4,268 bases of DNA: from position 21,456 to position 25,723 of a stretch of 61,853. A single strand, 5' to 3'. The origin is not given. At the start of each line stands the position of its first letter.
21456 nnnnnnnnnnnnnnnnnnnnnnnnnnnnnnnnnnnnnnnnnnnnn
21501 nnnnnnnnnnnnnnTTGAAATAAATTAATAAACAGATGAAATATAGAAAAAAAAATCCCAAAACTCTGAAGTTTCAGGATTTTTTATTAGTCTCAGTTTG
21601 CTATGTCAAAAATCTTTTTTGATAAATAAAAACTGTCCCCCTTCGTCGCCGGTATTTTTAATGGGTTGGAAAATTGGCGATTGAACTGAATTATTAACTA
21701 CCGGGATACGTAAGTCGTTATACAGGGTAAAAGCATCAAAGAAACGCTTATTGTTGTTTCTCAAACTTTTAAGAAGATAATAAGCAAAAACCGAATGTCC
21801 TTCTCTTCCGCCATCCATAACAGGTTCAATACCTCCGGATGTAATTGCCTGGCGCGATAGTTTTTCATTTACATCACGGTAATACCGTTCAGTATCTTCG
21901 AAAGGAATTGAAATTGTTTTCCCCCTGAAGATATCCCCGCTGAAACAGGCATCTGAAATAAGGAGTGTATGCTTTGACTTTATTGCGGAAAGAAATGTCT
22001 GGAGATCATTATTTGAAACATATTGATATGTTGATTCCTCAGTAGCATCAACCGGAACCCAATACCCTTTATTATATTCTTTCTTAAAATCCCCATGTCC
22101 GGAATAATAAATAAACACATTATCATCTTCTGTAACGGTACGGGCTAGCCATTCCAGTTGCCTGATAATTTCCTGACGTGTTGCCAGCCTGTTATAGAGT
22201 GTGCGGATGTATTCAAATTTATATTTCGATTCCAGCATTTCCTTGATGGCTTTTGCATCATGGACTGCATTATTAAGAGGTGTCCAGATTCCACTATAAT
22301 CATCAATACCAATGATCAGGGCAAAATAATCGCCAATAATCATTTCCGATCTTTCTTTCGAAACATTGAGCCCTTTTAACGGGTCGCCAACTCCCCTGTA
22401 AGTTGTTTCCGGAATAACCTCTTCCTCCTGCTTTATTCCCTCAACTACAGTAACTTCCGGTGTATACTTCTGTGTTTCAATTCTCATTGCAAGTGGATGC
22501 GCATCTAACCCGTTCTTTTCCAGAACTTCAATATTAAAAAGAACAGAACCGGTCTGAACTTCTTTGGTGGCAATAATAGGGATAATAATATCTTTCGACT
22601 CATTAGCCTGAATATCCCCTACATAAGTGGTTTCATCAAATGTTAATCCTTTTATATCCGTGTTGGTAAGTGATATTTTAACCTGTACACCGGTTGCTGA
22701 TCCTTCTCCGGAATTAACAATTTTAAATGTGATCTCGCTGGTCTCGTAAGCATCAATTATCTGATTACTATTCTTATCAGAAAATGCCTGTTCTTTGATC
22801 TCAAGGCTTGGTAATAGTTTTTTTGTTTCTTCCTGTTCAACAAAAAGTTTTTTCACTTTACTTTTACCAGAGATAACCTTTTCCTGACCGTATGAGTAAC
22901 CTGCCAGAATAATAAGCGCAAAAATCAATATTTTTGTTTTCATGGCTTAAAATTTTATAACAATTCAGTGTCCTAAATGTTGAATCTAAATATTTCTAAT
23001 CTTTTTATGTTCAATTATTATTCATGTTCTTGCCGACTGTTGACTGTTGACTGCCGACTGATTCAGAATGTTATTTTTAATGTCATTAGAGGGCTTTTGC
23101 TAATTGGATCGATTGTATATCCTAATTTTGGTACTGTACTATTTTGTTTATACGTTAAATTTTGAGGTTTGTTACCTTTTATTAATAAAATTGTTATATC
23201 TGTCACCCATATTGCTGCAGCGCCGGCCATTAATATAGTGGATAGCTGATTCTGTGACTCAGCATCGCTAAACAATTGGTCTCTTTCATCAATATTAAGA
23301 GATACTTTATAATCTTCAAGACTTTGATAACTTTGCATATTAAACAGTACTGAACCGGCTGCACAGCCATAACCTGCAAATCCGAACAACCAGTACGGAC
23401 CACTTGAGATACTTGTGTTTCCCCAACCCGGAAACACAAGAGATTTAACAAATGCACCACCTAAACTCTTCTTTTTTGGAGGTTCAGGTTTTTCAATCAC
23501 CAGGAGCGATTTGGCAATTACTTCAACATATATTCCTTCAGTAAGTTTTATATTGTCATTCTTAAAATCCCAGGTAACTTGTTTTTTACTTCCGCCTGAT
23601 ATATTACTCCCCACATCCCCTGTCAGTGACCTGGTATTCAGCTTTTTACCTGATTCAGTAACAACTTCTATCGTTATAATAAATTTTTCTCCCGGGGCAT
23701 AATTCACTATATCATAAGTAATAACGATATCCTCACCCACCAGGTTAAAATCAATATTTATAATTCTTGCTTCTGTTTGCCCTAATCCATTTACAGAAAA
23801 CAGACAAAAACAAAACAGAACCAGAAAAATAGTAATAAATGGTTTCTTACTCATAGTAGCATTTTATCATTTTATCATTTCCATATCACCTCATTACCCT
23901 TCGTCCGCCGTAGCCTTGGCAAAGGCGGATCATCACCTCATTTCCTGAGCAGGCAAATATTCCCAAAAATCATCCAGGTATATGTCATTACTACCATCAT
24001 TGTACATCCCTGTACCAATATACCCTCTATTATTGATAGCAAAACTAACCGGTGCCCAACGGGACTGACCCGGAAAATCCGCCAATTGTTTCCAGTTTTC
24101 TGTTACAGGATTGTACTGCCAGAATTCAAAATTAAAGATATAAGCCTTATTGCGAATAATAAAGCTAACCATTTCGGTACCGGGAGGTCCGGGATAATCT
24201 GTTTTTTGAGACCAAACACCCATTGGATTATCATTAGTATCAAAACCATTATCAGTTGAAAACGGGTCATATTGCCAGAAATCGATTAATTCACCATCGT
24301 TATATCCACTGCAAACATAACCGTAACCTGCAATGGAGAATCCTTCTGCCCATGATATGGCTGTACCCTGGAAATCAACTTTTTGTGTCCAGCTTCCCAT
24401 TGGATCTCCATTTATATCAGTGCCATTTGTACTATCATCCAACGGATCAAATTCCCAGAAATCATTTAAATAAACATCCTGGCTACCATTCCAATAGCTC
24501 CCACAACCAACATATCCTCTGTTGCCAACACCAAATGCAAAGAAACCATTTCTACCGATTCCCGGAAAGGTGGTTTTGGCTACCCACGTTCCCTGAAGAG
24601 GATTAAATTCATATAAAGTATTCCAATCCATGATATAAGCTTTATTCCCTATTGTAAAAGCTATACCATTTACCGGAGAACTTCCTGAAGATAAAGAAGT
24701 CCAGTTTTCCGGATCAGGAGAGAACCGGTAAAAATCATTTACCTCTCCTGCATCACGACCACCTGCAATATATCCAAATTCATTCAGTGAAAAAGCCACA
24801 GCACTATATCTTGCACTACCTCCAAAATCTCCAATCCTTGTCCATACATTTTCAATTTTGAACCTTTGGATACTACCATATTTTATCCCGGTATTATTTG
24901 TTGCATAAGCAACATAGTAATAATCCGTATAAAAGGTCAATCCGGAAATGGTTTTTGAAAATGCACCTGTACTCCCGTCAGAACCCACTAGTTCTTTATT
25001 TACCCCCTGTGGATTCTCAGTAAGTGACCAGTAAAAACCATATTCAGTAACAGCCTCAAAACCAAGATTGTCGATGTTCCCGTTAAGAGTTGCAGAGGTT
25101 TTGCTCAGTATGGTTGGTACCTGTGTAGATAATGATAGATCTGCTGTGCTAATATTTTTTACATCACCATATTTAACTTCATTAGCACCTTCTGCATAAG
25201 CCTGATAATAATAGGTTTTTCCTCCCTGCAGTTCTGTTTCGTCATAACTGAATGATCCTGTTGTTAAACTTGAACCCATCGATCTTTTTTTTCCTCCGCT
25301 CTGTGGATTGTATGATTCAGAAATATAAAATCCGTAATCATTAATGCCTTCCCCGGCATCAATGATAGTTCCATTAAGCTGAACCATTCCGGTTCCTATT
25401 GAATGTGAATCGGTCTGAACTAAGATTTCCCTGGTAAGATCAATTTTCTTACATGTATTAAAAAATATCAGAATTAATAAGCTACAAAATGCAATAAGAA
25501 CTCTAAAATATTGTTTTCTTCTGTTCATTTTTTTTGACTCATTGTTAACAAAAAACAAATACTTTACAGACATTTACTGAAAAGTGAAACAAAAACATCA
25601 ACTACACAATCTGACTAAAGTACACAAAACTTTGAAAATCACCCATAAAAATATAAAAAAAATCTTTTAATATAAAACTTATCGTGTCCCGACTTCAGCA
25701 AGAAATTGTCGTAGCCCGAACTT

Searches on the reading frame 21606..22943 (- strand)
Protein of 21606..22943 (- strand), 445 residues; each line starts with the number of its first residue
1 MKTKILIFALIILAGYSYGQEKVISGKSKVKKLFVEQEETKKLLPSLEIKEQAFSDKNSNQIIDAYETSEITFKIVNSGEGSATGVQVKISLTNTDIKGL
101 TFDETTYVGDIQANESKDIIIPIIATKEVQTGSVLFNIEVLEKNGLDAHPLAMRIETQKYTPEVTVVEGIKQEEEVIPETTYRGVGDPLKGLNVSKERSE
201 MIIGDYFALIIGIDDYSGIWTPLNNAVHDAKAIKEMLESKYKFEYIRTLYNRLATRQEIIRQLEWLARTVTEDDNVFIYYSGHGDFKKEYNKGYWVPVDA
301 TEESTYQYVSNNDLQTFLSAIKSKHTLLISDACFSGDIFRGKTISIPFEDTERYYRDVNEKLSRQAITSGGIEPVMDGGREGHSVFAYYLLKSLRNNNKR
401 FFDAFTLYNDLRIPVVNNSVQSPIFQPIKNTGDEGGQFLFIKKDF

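Call 8: search_protein_families(library=pfam, proteins=[window:21606-22943:-], max_evalue=0.00001)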
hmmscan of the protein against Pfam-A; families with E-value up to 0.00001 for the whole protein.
window:21606-22943:- (445 aa): 1 family
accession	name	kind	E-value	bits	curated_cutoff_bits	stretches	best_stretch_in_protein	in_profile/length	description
PF00656.27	Peptidase_C14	-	6.7e-23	82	21.4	1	207-410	3-206/233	Caspase domain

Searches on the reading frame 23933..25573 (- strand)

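Call 8: search_protein_families(library=pfam, proteins=[window:23933-25573:-], max_evalue=0.00001)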
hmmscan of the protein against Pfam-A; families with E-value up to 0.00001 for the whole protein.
window:23933-25573:- (546 aa): 3 families
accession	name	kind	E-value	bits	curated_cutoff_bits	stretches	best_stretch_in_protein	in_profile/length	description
PF24996.1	NANM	-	5.9e-11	42.2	45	0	239-314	38-121/350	N-acetylneuraminate epimerase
PF24681.1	Kelch_KLHDC2_KLHL20_DRC7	-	9.7e-11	41.8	50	0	317-437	78-186/221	KLHDC2/KLHL20/DRC7 Kelch-repeats domain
PF13415.12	Kelch_3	-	3e-07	30.9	22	0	479-511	15-47/48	Galactose oxidase, central domain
